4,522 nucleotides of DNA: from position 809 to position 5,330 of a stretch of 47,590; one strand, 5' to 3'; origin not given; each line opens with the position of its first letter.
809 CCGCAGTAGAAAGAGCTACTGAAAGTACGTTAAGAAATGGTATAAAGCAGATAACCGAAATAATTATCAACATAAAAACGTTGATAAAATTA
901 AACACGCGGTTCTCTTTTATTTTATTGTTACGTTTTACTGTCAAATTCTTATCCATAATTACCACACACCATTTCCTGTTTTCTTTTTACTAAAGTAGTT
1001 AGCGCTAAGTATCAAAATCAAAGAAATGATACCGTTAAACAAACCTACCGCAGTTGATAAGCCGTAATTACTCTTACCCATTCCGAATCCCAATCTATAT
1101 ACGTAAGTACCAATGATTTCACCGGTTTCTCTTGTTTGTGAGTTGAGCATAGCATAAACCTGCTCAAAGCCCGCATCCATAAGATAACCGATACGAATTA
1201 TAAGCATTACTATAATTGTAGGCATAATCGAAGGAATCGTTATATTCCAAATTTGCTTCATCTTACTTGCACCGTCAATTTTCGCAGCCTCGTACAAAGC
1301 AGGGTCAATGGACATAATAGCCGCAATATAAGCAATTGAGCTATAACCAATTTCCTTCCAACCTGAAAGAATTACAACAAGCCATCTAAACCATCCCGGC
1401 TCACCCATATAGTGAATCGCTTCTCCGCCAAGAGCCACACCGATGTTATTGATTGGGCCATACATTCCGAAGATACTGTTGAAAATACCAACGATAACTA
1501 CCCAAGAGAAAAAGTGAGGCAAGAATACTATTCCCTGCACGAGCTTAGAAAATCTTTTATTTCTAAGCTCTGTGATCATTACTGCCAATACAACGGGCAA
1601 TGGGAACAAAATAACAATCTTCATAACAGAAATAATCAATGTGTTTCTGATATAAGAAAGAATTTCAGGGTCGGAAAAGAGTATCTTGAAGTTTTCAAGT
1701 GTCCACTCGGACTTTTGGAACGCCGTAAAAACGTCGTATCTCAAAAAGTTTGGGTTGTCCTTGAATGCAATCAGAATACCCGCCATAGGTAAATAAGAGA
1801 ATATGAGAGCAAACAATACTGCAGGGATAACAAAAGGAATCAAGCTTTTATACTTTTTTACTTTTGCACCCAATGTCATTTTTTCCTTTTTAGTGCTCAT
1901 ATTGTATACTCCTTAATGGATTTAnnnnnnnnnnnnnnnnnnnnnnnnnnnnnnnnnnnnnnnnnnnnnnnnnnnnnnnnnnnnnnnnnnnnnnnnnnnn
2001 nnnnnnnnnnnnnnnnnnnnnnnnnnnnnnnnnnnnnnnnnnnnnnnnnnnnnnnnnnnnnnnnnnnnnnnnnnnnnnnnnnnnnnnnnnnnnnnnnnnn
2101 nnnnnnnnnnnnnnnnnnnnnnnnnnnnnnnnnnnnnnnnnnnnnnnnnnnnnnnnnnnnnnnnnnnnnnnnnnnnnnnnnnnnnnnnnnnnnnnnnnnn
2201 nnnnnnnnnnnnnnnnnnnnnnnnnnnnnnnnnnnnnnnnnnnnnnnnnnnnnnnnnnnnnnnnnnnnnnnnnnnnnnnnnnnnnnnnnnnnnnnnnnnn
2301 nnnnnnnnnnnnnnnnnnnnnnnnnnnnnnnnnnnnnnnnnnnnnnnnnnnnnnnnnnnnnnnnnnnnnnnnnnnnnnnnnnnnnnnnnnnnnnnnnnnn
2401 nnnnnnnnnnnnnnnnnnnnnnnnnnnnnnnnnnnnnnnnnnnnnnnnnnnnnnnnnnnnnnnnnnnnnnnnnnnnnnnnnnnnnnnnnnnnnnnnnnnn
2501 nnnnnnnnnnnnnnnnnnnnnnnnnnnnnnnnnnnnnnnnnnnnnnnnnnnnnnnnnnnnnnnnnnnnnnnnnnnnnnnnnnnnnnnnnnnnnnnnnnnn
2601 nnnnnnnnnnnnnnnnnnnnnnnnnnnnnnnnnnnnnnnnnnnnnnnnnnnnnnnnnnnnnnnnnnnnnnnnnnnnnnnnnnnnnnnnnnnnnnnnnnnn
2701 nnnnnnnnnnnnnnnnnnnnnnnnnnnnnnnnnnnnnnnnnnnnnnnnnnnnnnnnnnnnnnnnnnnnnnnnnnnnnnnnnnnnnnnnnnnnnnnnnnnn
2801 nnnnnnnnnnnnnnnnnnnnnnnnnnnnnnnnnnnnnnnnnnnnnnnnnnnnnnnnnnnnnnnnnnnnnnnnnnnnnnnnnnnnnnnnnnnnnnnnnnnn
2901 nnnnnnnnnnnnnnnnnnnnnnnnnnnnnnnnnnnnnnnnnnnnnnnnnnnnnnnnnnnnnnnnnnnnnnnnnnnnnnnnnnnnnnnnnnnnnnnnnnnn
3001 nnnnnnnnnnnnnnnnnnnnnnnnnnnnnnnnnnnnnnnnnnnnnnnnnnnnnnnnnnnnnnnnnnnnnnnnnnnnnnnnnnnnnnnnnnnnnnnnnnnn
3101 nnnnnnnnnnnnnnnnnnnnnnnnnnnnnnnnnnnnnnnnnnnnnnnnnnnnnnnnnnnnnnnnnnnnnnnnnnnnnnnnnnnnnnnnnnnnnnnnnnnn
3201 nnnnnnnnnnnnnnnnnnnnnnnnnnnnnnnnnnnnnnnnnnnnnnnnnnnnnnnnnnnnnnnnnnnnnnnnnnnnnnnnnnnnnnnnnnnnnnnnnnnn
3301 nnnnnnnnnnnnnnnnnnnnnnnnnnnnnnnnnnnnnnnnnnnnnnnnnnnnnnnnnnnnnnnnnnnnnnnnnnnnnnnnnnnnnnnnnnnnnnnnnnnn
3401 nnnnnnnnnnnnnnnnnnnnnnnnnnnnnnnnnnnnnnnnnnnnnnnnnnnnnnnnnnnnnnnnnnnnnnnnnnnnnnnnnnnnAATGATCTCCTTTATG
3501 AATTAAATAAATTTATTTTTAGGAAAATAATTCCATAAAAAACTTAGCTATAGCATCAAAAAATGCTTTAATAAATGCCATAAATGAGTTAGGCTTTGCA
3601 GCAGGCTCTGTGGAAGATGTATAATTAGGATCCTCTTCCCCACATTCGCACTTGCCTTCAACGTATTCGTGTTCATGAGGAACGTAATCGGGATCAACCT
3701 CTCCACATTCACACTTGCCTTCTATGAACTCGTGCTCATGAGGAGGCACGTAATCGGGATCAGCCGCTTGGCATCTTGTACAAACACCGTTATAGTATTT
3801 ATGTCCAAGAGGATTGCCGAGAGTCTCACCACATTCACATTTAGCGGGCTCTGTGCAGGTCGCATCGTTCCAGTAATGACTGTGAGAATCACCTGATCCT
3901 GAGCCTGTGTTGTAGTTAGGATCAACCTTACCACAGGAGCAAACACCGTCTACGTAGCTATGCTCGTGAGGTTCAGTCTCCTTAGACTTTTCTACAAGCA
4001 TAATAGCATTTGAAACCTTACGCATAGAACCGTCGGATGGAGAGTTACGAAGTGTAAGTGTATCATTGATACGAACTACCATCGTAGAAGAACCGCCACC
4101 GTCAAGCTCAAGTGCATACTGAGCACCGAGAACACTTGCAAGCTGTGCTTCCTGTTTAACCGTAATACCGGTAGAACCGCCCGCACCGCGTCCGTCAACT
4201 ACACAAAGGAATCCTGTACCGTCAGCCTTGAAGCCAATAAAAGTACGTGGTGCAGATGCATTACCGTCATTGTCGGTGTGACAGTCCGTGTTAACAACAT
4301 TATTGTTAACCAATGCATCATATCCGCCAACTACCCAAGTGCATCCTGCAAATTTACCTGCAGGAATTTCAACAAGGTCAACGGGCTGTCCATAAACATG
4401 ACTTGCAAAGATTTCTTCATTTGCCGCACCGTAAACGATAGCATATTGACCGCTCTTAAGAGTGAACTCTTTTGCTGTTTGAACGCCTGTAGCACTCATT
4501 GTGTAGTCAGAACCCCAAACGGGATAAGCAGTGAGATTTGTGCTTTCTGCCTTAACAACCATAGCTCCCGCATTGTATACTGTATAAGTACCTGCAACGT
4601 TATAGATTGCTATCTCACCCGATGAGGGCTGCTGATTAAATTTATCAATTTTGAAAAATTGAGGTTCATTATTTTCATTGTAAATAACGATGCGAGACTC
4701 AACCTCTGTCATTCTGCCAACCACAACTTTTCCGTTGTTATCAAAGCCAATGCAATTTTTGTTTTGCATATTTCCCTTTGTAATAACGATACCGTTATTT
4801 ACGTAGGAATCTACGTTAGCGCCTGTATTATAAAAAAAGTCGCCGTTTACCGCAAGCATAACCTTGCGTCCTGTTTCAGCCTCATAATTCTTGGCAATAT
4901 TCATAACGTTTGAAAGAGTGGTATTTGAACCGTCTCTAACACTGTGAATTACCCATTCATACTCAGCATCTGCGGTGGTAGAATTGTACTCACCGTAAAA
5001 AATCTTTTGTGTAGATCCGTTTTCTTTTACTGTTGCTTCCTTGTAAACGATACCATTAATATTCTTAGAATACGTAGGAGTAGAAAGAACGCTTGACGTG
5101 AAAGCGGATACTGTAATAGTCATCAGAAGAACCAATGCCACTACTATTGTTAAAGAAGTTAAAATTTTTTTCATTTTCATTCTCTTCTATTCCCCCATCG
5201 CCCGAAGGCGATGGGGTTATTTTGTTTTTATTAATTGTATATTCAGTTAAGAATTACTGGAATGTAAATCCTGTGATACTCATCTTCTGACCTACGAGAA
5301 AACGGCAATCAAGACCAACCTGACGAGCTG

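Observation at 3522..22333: Conserved ~22-aa C-terminal amphipathic tail shared by four secreted proteins of the locus: possible new surface-retention or sorting signal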

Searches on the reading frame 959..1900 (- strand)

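Call 54: search_protein_families(library=pfam, proteins=[window:959-1900:-], max_evalue=0.00001)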
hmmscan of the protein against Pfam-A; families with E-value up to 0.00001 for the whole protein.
window:959-1900:- (313 aa): 1 family
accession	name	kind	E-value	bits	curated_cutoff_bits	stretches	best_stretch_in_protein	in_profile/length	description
PF00528.27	BPD_transp_1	-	7.2e-19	68.7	26.4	1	104-306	3-181/184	Binding-protein-dependent transport system inner membrane component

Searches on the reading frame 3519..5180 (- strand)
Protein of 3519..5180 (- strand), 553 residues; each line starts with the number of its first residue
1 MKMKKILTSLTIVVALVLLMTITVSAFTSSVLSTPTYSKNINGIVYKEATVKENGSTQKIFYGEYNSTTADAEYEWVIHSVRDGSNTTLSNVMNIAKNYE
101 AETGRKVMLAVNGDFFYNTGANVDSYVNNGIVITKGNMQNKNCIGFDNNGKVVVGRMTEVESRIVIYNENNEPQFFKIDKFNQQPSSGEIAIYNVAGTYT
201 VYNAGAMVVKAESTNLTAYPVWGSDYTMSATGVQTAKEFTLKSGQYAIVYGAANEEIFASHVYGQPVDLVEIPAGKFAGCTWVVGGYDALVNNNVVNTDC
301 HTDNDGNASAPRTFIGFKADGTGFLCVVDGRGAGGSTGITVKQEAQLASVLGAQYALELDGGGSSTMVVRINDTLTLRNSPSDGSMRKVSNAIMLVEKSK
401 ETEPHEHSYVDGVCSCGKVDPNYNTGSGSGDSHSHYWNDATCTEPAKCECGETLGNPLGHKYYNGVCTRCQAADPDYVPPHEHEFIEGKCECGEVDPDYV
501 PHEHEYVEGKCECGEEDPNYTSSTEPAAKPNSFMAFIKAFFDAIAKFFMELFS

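Call 4: search_protein_families(library=ncbifam, proteins=[window:3519-5180:-], max_evalue=0.01)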
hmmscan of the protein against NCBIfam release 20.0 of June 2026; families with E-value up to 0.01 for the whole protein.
window:3519-5180:- (553 aa): 0 families

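Call 5: search_protein_families(library=pfam, proteins=[window:3519-5180:-], max_evalue=0.01)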
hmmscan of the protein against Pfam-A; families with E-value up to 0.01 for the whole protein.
window:3519-5180:- (553 aa): 1 family
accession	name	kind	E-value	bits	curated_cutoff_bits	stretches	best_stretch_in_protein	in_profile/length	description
PF09992.14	NAGPA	-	1.9e-28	100.3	25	1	237-395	20-168/169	Phosphodiester glycosidase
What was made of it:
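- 3519..5180 (-): Carrier 1: signal peptide, NAGPA domain, HE(Y/F).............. repeats, tail. Pfam PF09992, E=1.9e-28 (call 5).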

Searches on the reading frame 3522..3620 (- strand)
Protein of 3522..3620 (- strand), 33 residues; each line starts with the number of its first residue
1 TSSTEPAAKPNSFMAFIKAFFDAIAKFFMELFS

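Call 6: search_protein_families(library=ncbifam, proteins=[window:3522-3620:-], max_evalue=10)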
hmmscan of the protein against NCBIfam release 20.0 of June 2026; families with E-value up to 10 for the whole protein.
seq(33 aa): 0 families

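Call 7: search_protein_families(library=pfam, proteins=[window:3522-3620:-], max_evalue=10)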
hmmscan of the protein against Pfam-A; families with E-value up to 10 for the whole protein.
seq(33 aa): 0 families
